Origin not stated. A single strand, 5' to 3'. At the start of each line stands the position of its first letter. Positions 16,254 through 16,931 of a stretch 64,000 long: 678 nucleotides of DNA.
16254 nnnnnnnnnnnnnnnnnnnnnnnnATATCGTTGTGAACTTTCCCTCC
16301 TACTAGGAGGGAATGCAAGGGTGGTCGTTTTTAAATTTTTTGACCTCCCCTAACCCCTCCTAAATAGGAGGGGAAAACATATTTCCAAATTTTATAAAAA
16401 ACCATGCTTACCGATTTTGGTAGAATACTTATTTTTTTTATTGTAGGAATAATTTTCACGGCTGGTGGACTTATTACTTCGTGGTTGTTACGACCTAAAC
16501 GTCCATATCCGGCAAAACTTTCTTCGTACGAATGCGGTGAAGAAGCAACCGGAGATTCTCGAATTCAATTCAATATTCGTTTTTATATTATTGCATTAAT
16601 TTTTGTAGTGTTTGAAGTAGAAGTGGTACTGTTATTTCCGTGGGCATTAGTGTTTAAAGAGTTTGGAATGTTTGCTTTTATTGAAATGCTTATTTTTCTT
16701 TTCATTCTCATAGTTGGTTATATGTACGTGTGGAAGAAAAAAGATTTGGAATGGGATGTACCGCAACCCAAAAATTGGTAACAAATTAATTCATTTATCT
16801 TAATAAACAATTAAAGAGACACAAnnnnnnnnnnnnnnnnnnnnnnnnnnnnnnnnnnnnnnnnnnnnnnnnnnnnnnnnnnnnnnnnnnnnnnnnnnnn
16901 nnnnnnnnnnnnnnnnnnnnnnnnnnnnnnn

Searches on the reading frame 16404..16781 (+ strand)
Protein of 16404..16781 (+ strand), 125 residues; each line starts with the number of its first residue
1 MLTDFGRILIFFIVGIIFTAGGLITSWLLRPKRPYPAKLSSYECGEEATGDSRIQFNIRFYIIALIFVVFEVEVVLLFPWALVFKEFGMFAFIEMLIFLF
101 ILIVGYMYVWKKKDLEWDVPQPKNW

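Call 5: search_protein_families(library=pfam, proteins=[window:16404-16781:+], max_evalue=0.01)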
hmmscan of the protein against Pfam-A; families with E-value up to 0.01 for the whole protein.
window:16404-16781:+ (125 aa): 1 family
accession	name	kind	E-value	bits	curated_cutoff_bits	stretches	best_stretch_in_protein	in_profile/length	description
PF00507.24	Oxidored_q4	-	1.1e-37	128.7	23.3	1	23-117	5-99/99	NADH-ubiquinone/plastoquinone oxidoreductase, chain 3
